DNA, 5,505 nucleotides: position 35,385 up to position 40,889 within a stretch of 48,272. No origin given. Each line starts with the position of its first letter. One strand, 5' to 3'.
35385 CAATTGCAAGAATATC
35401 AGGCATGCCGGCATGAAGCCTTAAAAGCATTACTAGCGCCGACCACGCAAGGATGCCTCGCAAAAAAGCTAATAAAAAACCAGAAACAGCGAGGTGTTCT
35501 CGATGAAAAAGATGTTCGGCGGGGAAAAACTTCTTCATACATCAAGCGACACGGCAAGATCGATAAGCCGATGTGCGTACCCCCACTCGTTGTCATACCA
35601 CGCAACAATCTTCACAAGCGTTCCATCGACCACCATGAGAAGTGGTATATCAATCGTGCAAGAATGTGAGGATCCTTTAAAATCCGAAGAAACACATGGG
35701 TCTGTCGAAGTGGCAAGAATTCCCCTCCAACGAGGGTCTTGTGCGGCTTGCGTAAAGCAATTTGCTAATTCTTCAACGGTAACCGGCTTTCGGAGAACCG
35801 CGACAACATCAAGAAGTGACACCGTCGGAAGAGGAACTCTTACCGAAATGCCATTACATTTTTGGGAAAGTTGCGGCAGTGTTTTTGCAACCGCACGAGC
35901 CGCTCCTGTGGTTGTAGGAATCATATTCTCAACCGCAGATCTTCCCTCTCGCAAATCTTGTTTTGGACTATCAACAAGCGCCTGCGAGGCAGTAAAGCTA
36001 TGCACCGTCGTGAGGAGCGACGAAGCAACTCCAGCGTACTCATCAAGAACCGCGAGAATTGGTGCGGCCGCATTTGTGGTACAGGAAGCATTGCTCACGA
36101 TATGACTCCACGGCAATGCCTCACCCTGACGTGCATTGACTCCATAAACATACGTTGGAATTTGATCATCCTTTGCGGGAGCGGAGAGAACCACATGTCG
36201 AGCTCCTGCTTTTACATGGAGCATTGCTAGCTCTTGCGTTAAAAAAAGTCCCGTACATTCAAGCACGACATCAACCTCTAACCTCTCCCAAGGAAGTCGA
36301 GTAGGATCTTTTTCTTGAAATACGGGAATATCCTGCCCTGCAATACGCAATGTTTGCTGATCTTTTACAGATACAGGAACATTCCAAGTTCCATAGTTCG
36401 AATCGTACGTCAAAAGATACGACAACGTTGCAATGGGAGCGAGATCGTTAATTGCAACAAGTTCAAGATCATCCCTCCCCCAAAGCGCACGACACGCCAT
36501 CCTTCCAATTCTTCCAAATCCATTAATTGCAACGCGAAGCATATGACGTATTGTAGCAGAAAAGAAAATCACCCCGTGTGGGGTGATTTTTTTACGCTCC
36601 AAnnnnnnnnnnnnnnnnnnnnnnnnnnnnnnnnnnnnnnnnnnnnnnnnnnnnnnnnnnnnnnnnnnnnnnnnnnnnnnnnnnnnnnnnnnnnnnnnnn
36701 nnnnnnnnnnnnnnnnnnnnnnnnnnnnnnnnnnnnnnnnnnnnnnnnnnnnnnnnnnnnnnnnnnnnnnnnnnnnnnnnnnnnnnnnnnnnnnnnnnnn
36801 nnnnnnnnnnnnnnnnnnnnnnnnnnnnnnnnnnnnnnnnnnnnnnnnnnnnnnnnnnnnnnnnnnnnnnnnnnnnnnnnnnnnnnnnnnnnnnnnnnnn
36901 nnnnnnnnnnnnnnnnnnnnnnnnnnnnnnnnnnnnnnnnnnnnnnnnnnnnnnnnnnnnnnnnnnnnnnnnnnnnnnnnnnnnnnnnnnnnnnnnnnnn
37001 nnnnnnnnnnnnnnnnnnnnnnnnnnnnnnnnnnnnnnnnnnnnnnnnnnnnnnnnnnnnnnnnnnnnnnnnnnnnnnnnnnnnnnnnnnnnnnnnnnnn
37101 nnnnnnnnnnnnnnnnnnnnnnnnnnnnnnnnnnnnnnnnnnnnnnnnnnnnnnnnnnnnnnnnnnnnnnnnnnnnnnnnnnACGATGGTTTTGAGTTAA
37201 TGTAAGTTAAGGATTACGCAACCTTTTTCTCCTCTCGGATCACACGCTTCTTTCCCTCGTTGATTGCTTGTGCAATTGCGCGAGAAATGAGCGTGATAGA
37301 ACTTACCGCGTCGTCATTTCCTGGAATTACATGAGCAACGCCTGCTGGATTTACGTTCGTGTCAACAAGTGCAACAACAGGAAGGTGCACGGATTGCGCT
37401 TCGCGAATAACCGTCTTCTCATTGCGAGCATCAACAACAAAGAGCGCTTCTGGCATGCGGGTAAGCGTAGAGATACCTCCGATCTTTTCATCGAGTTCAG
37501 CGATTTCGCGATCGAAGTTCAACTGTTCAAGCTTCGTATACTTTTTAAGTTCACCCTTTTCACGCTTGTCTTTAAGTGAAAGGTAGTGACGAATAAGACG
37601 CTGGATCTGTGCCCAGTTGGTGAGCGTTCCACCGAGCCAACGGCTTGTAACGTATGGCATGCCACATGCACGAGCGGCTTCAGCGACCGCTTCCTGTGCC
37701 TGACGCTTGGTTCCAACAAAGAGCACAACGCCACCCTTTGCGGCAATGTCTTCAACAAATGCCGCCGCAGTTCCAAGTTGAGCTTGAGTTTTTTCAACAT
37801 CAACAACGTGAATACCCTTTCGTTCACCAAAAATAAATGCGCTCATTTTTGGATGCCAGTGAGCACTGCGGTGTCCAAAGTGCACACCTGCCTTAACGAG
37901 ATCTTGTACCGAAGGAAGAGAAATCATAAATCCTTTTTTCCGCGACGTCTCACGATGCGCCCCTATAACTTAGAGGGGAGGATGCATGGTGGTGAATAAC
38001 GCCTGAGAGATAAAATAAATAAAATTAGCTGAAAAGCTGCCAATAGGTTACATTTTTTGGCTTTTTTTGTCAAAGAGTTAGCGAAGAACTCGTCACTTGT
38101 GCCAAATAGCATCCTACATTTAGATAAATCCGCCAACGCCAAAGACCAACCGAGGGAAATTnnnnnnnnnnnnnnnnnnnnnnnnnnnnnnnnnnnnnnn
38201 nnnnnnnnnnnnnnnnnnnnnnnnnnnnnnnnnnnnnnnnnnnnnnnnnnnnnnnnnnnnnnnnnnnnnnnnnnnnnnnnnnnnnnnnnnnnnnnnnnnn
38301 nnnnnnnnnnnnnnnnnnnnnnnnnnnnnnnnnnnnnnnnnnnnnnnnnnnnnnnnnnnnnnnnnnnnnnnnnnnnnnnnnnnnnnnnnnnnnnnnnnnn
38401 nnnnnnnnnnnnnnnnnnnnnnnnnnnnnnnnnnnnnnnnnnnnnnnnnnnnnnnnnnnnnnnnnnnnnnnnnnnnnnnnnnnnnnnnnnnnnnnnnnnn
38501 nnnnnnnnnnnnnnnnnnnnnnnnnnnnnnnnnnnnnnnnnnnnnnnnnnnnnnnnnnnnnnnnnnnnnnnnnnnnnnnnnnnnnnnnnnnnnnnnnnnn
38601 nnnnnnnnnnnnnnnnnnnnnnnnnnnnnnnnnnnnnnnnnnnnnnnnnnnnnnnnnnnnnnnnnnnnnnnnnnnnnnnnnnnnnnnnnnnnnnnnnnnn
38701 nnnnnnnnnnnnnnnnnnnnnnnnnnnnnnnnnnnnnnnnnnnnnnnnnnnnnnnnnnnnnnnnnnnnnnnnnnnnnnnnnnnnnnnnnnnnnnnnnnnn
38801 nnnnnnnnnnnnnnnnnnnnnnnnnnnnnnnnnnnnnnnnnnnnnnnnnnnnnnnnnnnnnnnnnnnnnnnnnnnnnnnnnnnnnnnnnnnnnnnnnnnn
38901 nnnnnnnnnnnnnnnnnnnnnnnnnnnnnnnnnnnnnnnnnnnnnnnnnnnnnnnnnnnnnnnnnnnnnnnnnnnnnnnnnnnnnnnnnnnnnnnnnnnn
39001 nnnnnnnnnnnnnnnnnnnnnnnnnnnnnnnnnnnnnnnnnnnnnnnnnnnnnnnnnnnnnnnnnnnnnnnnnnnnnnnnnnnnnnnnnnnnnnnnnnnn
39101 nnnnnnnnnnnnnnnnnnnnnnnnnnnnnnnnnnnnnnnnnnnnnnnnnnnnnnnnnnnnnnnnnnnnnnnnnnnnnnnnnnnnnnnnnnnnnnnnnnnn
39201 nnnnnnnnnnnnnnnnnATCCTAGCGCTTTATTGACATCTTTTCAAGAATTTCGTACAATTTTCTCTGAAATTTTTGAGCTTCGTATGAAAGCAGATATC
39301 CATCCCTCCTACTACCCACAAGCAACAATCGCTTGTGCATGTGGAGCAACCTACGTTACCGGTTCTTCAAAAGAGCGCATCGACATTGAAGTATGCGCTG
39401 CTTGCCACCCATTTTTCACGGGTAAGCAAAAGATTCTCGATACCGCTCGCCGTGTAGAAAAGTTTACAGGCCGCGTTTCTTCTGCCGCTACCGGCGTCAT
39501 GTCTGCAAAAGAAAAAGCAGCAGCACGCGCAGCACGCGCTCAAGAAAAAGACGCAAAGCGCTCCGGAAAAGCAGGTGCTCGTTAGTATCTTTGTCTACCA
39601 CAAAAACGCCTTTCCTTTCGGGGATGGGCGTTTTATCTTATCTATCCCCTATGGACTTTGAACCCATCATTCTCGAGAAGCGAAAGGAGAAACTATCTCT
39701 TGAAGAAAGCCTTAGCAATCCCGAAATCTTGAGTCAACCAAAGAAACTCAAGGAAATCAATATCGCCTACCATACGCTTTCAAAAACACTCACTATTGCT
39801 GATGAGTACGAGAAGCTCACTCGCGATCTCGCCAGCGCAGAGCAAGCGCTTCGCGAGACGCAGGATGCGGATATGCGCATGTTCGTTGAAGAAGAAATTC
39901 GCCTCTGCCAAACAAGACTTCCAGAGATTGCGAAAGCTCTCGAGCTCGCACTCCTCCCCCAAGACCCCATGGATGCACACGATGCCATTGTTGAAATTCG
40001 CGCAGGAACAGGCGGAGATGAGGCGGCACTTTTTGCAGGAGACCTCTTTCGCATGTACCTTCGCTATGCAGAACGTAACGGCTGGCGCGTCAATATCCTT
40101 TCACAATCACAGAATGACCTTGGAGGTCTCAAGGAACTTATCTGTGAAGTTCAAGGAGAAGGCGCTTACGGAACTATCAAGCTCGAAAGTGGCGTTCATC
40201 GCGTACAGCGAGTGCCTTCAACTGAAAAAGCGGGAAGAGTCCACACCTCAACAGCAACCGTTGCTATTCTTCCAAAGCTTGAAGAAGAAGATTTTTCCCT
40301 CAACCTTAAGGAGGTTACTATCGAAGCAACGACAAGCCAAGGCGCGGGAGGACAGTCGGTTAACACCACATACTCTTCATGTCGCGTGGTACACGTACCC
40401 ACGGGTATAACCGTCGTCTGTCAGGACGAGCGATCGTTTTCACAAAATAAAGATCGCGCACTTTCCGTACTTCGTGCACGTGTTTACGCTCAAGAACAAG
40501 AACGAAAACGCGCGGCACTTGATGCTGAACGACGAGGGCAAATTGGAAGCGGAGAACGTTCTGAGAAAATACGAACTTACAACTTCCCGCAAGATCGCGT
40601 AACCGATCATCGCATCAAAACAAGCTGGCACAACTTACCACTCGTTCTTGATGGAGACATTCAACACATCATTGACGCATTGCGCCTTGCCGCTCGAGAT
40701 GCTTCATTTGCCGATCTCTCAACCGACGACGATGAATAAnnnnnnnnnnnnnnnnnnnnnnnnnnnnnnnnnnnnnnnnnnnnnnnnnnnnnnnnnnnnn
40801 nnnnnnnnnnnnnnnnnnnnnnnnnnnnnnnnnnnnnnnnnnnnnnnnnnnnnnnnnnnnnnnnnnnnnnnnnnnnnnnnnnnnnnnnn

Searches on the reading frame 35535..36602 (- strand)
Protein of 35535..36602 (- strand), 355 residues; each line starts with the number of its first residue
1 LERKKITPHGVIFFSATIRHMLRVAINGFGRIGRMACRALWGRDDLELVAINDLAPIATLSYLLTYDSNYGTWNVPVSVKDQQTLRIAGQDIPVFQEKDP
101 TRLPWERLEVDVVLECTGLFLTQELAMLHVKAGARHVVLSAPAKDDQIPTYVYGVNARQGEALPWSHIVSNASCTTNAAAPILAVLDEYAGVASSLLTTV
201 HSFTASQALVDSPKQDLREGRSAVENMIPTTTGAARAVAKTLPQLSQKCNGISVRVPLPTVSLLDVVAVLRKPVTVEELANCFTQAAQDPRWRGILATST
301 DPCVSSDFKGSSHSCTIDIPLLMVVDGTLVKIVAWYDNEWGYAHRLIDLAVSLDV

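Call 79: search_protein_families(library=pfam, proteins=[window:35535-36602:-], max_evalue=0.00001)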
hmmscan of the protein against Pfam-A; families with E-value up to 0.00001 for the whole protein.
window:35535-36602:- (355 aa): 2 families
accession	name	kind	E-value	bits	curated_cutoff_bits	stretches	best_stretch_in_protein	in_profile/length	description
PF02800.25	Gp_dh_C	-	2.2e-49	167.5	24.4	1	180-336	2-158/158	Glyceraldehyde 3-phosphate dehydrogenase, C-terminal domain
PF00044.30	Gp_dh_N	-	3.2e-35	120.9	31.7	1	23-122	2-100/101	Glyceraldehyde 3-phosphate dehydrogenase, NAD binding domain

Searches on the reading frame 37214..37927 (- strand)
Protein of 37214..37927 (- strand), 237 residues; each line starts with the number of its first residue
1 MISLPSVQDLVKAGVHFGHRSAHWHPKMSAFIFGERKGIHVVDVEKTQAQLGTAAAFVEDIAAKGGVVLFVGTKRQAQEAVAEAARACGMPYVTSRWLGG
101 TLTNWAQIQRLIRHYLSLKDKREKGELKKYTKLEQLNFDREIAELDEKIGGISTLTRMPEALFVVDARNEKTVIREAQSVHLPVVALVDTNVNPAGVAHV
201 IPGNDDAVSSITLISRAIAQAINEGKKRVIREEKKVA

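Call 75: list_cluster_members(proteins=[window:37214-37927:-, window:36592-37182:-, window:11340-11819:-, window:43526-44194:-, window:29823-30278:-])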
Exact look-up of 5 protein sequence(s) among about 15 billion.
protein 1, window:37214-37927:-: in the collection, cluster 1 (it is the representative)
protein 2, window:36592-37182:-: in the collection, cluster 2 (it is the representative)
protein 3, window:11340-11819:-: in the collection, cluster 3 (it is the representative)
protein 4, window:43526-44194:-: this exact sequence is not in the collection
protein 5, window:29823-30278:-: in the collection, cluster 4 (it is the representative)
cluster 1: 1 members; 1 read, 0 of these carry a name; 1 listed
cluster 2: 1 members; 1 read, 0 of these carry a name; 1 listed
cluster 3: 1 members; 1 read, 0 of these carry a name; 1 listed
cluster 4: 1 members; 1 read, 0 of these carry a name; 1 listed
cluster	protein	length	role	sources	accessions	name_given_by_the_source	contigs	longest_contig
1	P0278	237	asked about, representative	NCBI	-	-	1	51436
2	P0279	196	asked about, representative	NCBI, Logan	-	-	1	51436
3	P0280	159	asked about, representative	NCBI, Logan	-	-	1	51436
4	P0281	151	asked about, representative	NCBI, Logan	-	-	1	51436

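Call 76: find_encoding_contigs(protein=window:37214-37927:-, flank=10000, max_places=4)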
Protein window:37214-37927:- (237 aa): no gene with exactly this product is on record in the collection.

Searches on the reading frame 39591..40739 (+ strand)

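Call 79: search_protein_families(library=pfam, proteins=[window:39591-40739:+], max_evalue=0.00001)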
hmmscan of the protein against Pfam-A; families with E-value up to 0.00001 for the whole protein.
window:39591-40739:+ (382 aa): 2 families
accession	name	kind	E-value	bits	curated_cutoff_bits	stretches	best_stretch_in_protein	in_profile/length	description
PF03462.23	PCRF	-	3.1e-67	226.6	24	1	34-224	5-194/194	PCRF domain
PF00472.26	RF-1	-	5.6e-34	117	35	1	233-341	3-116/116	RF-1 domain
